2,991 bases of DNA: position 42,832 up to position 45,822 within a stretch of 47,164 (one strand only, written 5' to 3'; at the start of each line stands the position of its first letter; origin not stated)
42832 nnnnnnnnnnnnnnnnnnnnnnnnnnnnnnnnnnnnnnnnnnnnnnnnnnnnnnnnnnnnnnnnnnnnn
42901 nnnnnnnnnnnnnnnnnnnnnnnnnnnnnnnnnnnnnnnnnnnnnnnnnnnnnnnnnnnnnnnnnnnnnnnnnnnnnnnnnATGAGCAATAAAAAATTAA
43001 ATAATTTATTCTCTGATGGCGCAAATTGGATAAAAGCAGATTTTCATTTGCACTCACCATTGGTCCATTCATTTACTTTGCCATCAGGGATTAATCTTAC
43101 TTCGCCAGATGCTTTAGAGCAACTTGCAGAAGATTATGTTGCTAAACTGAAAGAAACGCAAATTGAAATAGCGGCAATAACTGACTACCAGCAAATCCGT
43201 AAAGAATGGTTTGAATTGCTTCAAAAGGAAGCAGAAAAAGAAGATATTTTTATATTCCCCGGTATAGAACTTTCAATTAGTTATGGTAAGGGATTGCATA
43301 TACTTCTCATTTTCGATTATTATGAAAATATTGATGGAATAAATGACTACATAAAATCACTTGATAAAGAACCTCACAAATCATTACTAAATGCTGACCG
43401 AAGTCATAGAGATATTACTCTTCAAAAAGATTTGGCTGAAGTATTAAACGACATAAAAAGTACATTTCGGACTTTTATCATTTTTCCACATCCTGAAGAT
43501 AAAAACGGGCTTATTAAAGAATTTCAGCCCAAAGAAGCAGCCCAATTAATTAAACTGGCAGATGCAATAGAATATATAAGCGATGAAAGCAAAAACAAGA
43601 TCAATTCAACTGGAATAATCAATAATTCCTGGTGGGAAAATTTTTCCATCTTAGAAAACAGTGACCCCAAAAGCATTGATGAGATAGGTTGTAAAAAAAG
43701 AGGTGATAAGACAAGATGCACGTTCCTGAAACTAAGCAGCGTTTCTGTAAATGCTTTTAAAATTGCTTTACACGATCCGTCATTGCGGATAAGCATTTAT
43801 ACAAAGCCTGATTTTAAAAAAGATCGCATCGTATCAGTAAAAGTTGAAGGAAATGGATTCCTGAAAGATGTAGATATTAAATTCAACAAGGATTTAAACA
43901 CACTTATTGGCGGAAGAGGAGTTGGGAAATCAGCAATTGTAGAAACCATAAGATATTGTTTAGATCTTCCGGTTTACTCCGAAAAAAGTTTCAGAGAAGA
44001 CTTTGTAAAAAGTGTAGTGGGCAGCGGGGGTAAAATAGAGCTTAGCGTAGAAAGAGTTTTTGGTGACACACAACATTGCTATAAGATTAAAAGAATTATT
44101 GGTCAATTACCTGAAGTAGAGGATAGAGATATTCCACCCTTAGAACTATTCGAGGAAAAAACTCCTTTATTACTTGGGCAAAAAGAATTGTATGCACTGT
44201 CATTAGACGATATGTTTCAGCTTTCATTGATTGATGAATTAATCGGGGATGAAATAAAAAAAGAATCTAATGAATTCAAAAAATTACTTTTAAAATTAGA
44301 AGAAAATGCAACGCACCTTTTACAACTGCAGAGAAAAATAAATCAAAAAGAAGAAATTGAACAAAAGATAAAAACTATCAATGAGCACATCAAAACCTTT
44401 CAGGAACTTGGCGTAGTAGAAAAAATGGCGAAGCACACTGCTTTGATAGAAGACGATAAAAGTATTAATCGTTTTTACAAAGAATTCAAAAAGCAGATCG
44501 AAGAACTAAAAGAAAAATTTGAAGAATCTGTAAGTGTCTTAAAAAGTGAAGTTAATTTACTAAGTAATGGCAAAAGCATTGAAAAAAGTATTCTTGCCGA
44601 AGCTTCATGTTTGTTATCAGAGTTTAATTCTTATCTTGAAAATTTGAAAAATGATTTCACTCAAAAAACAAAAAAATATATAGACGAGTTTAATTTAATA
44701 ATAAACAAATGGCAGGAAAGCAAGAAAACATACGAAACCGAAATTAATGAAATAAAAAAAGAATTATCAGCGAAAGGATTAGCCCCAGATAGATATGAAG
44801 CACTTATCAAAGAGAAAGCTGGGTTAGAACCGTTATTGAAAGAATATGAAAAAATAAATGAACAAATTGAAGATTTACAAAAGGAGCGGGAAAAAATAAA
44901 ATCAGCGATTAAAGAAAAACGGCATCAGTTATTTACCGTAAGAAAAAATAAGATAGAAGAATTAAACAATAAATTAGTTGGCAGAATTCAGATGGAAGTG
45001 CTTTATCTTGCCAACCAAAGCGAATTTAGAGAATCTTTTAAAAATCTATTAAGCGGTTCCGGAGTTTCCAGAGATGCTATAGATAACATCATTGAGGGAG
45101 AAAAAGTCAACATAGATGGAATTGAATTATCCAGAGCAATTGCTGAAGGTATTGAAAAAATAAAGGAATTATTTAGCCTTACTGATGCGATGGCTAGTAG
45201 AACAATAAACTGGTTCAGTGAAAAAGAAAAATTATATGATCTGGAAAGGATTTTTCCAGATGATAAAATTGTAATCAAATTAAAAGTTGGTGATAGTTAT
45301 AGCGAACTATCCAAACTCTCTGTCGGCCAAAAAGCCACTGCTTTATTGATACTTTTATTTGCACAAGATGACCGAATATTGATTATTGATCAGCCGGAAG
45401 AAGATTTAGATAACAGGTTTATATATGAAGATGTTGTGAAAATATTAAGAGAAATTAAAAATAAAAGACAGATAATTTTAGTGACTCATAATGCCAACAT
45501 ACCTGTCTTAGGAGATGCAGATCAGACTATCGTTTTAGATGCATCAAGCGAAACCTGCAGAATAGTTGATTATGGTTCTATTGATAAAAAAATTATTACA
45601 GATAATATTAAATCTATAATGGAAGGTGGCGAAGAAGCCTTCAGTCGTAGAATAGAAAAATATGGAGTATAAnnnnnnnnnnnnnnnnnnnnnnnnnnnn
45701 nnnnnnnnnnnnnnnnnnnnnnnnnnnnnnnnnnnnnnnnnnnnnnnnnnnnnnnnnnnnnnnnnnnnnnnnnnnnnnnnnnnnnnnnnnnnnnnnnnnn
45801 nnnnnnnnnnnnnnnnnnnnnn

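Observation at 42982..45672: Single polypeptide combining a PHP phosphoesterase with a Rad50/SbcC-like coiled-coil ABC ATPase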

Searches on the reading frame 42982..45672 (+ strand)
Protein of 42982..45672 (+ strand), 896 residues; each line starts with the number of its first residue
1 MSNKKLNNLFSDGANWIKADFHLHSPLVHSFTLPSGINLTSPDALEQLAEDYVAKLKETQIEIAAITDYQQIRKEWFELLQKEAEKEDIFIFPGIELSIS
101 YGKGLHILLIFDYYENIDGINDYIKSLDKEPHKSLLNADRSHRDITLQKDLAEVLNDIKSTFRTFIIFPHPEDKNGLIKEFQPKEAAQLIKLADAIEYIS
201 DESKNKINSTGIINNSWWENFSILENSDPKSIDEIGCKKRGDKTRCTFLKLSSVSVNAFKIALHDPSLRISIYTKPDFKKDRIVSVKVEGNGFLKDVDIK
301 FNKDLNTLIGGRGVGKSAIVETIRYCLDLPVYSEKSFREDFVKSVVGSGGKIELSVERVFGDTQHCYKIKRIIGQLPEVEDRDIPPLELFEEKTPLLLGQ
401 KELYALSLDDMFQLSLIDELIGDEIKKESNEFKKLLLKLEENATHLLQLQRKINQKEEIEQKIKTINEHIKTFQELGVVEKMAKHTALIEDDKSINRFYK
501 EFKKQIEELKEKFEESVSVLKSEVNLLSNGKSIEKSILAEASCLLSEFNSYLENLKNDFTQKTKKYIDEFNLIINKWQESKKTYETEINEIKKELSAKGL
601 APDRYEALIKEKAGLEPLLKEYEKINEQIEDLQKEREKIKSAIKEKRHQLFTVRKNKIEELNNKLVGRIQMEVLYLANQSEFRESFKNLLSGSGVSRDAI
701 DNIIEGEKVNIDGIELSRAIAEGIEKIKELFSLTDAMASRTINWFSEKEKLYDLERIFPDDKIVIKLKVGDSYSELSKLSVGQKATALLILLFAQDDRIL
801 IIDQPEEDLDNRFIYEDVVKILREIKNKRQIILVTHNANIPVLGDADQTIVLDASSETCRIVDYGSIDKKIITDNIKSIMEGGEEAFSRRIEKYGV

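Call 3: search_protein_families(library=pfam, proteins=[window:42982-45672:+], max_evalue=0.01)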
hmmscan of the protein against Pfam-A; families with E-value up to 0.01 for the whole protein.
window:42982-45672:+ (896 aa): 5 families
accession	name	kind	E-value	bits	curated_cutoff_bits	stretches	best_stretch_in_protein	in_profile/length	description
PF13304.12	AAA_21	-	1.9e-08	35.2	27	1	678-840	134-302/304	AAA domain, putative AbiEii toxin, Type IV TA system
PF02463.25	SMC_N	-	2.4e-07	30.8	40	1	295-348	16-67/220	RecF/RecN/SMC N terminal domain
PF13476.12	AAA_23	-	3.2e-05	25.1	27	1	286-512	2-199/201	AAA domain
PF00005.33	ABC_tran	-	0.00093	20.2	25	0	762-805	87-135/137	ABC transporter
PF14988.11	DUF4515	-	0.0045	17.4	24.5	1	551-650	8-108/206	Domain of unknown function (DUF4515)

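Call 4: search_protein_families(library=padloc, proteins=[window:42982-45672:+], max_evalue=0.01)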
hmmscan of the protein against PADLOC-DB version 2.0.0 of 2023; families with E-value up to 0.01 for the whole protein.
window:42982-45672:+ (896 aa): 22 families
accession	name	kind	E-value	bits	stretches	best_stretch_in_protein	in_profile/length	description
PDLC02208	Ppl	-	2.9e-48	162.7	2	13-677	4-655/894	-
PDLC04135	mad3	-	1e-19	69.3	2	602-857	144-343/374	mads_3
PDLC04678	PDC-M49A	-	2.5e-12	43.9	2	780-887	550-658/681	-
PDLC03859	LmuB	-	7.1e-12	43.3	1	282-839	4-587/611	-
PDLC04680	PDC-M49A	-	1.2e-10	38.6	2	794-846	556-608/674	-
PDLC03863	LmuB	-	4.4e-09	33.6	2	282-328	4-49/610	-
PDLC02981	AriAB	-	2.7e-08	30.9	1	283-525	3-249/694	-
PDLC02980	AriA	-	3.7e-08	31.7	1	677-840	133-302/304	-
PDLC04679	PDC-M49A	-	9.4e-07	25.9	1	781-885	411-520/541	-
PDLC00098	GajA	-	3.5e-06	24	1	284-328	4-48/534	AAA ATPase domain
PDLC00305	PtuA1|PtuA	-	5.8e-06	23.9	1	283-443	3-146/392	AAA ATPase domain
PDLC00551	JetC2|JetC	-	1.7e-05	20.9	1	412-662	335-584/1365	DUF3584 domain; MukB-like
PDLC00096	GajA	-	3.8e-05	20.6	1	293-330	13-51/630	AAA ATPase domain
PDLC00092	GajA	-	5.5e-05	19.9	1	292-333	12-53/604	AAA ATPase domain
PDLC00099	GajA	-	5.7e-05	20.3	1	295-350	21-71/626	AAA ATPase domain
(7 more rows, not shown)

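Call 5: search_protein_families(library=ncbifam, proteins=[window:42982-45672:+], max_evalue=0.01)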
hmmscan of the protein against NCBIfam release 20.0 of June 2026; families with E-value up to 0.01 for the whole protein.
window:42982-45672:+ (896 aa): 38 families (the best 25 are shown)
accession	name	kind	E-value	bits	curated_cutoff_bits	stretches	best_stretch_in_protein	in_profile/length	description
NF045780.1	TrlF_fam_ATP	equivalog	2.9e-146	489.6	350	1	13-895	2-944/944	TrlF family AAA-like ATPase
NF042955.1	Ppl_antiphage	equivalog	1.1e-65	222.2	1000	2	13-681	1-651/882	anti-phage protein Ppl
NF045781.1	Spaf1101_AAA_ATP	equivalog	1.1e-61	209.4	475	2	770-894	703-832/836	Spaf_1101 family AAA-like ATPase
NF041034.1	Rad50_Sulf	equivalog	6.2e-07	27.7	1000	1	296-375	16-88/872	DNA double-strand break repair ATPase Rad50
TIGR00634.1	recN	equivalog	6.7e-07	28.6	407.85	0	285-327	4-46/563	DNA repair protein RecN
NF040873.1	AztA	equivalog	1.2e-06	28.2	220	1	775-839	116-180/191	zinc ABC transporter ATP-binding protein AztA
TIGR03375.1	type_I_sec_LssB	subfamily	1.6e-06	26.7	693.1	1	778-855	603-677/696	type I secretion system permease/ATPase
NF002244.0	PRK01156.1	equivalog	2.4e-06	25.9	847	1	295-374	15-87/895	DNA double-strand break repair ATPase Rad50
NF008409.0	PRK11231.1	equivalog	2.6e-06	27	375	1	775-854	135-213/255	Fe(3+) dicitrate ABC transporter ATP-binding protein FecE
NF000355.4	ribo_prot_ABC_F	equivalog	3.1e-06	26.3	380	1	749-837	88-173/499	ribosomal protection-like ABC-F family protein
TIGR00972.1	3a0107s01c2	equivalog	3.9e-06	26.4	343.2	1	777-840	143-205/248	phosphate ABC transporter ATP-binding protein PstB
TIGR02857.1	CydD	equivalog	6e-06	25.5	435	1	777-851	457-528/529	thiol reductant ABC exporter subunit CydD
TIGR02169.1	SMC_prok_A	equivalog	8.9e-06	23.7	729.4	0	424-663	697-932/1165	chromosome segregation protein SMC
TIGR03873.1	F420-0_ABC_ATP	hypoth_equivalog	9.9e-06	25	372.4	1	776-878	135-232/256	putative F420-0 ABC transporter ATP-binding protein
NF010157.0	PRK13636.1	equivalog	1.3e-05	24.6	463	1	778-853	141-216/285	cobalt transporter ATP-binding subunit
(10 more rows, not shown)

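Call 11: search_solved_structures(query=window:42982-45672:+, max_evalue=0.01, show_alignments=2)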
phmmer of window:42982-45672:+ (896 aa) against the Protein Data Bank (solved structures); distinct sequences matched with E-value up to 0.01: 3.
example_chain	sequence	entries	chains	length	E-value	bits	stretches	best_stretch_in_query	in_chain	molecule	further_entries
4hlu_D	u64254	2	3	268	0.002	19.8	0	776-847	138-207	Energy-coupling factor transporter ATP-binding protein EcfA | Energy-coupling factor transporter ATP-binding protein EcfA1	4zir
4yms_J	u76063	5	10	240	0.0034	19.1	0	777-840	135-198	ABC-type polar amino acid transport system, ATPase component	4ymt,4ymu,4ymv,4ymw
8bms_A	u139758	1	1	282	0.0044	18.7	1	772-855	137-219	Energy-coupling factor transporter ATP-binding protein EcfA1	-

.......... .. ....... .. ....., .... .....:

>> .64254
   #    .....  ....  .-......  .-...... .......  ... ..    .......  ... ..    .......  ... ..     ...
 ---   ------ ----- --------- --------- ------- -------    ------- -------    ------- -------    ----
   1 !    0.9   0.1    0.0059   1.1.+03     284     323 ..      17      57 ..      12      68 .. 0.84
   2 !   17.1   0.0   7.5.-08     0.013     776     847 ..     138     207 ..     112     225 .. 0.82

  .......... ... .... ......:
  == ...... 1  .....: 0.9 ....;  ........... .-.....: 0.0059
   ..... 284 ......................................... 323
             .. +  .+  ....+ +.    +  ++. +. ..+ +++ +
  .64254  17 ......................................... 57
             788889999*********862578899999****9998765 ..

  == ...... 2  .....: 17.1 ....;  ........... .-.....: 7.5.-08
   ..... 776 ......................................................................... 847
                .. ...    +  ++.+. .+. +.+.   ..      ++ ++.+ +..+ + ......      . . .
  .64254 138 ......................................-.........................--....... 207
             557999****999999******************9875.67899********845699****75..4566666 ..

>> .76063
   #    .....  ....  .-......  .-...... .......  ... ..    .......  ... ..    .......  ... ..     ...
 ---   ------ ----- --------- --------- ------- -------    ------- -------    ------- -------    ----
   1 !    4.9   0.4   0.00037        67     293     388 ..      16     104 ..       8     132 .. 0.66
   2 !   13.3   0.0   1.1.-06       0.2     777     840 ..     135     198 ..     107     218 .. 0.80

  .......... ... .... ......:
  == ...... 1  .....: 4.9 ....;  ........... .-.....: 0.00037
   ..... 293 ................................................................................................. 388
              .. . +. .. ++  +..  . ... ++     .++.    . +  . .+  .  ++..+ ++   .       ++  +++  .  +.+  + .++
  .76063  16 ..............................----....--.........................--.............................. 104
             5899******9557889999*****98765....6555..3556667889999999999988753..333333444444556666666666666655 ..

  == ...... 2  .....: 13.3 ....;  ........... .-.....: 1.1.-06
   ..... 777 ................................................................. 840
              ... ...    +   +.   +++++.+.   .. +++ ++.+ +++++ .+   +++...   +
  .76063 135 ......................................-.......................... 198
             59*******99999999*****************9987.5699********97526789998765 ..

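Call 12: find_homologous_proteins(query=window:42982-45672:+, max_evalue=0.00001)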
Query window:42982-45672:+ (896 aa): 282 proteins with E <= 0.00001 among 8000 candidates; the best 120 are listed.
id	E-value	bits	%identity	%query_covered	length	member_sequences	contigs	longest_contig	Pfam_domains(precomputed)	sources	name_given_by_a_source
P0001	0.0e+0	1753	90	100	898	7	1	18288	PF02463.26,PF13304.13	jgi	jgi:energy-coupling factor transporter ATP-binding protein EcfA2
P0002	0.0e+0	1733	90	100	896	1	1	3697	PF13476.13,PF02463.26,PF13304.13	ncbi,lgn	-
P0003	0.0e+0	1728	89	100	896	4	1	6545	PF02463.26,PF13304.13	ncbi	-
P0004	0.0e+0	1672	86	100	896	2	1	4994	PF13476.13,PF02463.26,PF13304.13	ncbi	ncbi:MAG: TrlF family AAA-like ATPase [Candidatus Humimicrobiaceae bacterium]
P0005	0.0e+0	1651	85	100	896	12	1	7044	PF13476.13,PF02463.26,PF13304.13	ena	-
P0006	0.0e+0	1216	63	99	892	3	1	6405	PF13476.13,PF02463.26,PF13304.13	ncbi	-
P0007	0.0e+0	1209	63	100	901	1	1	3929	PF13476.13,PF02463.26,PF13304.13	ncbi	ncbi:MAG: TrlF family AAA-like ATPase, partial [Desulfurella sp.]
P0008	0.0e+0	1204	62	100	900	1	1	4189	PF13476.13,PF02463.26,PF13304.13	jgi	jgi:DNA repair ATPase RecN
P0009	0.0e+0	1204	62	99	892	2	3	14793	PF13476.13,PF02463.26,PF13304.13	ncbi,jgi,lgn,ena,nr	ncbi:MAG TPA: AAA family ATPase [Defluviitoga tunisiensis]|nr:AAA family ATPase [Defluviitoga tunisi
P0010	0.0e+0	1192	63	99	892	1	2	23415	PF13476.13,PF02463.26,PF13304.13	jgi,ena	-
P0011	0.0e+0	1186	63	99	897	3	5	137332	PF13476.13,PF02463.26,PF13304.13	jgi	-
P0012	0.0e+0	1179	63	99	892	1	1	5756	PF13476.13,PF02463.26,PF13304.13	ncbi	-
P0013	0.0e+0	1177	62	99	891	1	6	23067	PF13476.13,PF02463.26,PF13304.13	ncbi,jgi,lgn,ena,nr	ncbi:MAG TPA: AAA family ATPase [Caldisericia bacterium]|nr:AAA family ATPase [Caldisericia bacteriu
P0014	0.0e+0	1170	61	100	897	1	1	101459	PF13476.13,PF02463.26,PF13304.13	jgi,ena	-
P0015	0.0e+0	1156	62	99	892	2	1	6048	PF13476.13,PF02463.26,PF13304.13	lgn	-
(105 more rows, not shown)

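Call 15: find_related_loci(query=A1, collection=genome_contigs, flank=8000)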
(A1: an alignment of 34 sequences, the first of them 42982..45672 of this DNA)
Query A1 (896 aa) in genome_contigs; peptide patterns used: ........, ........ (x = any residue, [..] = any of these).
599 stretches matched a pattern (row limit reached: there are more); 592 encode a relative of the query (tblastn E <= 1e-3); the best 80 are kept; 80 distinct loci.
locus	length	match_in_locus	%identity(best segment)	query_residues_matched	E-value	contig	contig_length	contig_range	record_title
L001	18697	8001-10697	57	1-896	0e+0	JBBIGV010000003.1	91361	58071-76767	MAG: Ignavibacteria bacterium isolate RVF170221_bin_1 NODE_131_length_91361_cov_22.461645, whole genome shotgun sequence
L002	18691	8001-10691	56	1-896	0e+0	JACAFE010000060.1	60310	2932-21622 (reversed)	MAG: Nitrospirae bacterium isolate L.E.N.5_1 k119_790614, whole genome shotgun sequence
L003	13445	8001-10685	51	7-895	0e+0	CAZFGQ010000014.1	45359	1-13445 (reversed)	MAG TPA_asm: uncultured Spirochaetota bacterium isolate binchicken_co19_489 genome assembly, contig: NODE_953_length_453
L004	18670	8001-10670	48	13-895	0e+0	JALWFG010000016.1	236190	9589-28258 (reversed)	MAG: Candidatus Desulfofervidaceae bacterium isolate T11_metabat2_scaf2bin.034 T11_NODE_6_length_236190_cov_16.305461, w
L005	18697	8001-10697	48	4-895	0e+0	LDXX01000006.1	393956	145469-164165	MAG: Candidatus Kryptonium thompsonii isolate JGI-4 2599192412, whole genome shotgun sequence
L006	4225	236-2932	47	6-895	0e+0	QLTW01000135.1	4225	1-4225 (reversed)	MAG: Candidatus Psychracetigena formicireducens isolate BS525 DDT42_135, whole genome shotgun sequence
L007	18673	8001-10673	56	9-896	0e+0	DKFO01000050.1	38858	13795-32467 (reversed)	MAG TPA_asm: Candidatus Atribacteria bacterium UBA6794 UBA6794_contig_402, whole genome shotgun sequence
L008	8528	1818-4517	47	6-895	0e+0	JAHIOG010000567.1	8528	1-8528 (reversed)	MAG: bacterium isolate KR13_S3.mb.119 KR13_S3.mb.119_k141_525388, whole genome shotgun sequence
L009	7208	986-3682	46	6-895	0e+0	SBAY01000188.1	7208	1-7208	MAG: Nitrospira sp. isolate Bin_21_1 Hy_contig21744, whole genome shotgun sequence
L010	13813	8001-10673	48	13-895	0e+0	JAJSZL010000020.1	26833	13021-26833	MAG: Candidatus Desulfofervidaceae bacterium isolate PB11946FWG155 FWG155_Desulfofervidaceae_contig020_0026833bp, whole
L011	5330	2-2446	47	87-895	0e+0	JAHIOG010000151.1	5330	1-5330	MAG: bacterium isolate KR13_S3.mb.119 KR13_S3.mb.119_k141_145900, whole genome shotgun sequence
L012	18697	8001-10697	48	6-895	0e+0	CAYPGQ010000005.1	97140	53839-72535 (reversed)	MAG TPA_asm: uncultured Eubacteriales bacterium isolate SRP068000_co1_174 genome assembly, contig: NODE_121_length_97140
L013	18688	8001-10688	36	9-896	0e+0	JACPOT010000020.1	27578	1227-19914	MAG: Chloroflexi bacterium isolate NC_groundwater_608_Pr5_B-0.1um_70_41 alan_book_18_scaffold_110508, whole genome shotg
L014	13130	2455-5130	36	13-895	0e+0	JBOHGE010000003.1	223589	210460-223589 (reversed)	MAG: Pseudonocardiaceae bacterium isolate SE1527_maxbin2.bin.0 NODE_5_length_223589_cov_12.774266, whole genome shotgun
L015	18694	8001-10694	36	14-896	0e+0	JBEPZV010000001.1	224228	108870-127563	MAG: bacterium isolate 03V1_S199.semibin_refined.036 NODE_64_length_224228_cov_10.265889, whole genome shotgun sequence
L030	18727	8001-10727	28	10-896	1e-86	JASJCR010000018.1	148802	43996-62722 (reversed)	MAG: Ardenticatenaceae bacterium isolate MO_167.B30 MO_167.c_110, whole genome shotgun sequence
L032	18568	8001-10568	29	2-890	1e-85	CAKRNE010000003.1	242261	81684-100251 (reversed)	MAG: uncultured Agathobacter sp. isolate REFINED_METABAT215_TOP10_CONTIGS_1500_ASSEMBLY_K77_MERGED__Hadza_MoBio_hadza-E-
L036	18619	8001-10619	29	9-896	8e-85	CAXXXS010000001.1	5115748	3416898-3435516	MAG: Bacteroidales bacterium isolate cfd47556-b600-40b4-9185-b1262979a081 genome assembly, contig: contig_1, whole genom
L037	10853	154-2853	28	9-895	1e-84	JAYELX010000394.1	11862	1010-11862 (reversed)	MAG: Chloroflexota bacterium isolate MAG096 MAG096_394, whole genome shotgun sequence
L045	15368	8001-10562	30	6-896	4e-83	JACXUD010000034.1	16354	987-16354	MAG: Epsilonproteobacteria bacterium isolate DE12.003 scaffold_289, whole genome shotgun sequence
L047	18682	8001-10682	28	20-896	5e-83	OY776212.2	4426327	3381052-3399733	MAG: Anaerolineales bacterium isolate db28be52-e32f-4f71-9c49-3cbd2ddbe7d1 genome assembly, chromosome: 1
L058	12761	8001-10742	28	10-896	3e-81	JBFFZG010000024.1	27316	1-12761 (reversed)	MAG: Candidatus Promineifilaceae bacterium isolate Mix_sand01.2020.11.G.20 k141_1565918_length_27316_cov_12.2836, whole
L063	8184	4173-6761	28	9-894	4e-80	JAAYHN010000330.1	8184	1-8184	MAG: Alcaligenaceae bacterium isolate AS09scLD_384 397275_AS09, whole genome shotgun sequence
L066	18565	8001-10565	29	9-894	3e-79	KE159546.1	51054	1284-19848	Lachnospiraceae bacterium A4 genomic scaffold acPFC-supercont1.27, whole genome shotgun sequence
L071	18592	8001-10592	27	8-894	2e-78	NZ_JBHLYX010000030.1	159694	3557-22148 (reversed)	Pseudoalteromonas xiamenensis strain CGMCC 1.12157 soapdenovo_K_83_188, whole genome shotgun sequence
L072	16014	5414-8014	27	1-894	2e-78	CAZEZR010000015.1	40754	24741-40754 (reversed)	MAG TPA_asm: uncultured Thiopseudomonas sp. isolate binchicken_co157_85 genome assembly, contig: NODE_1843_length_40754_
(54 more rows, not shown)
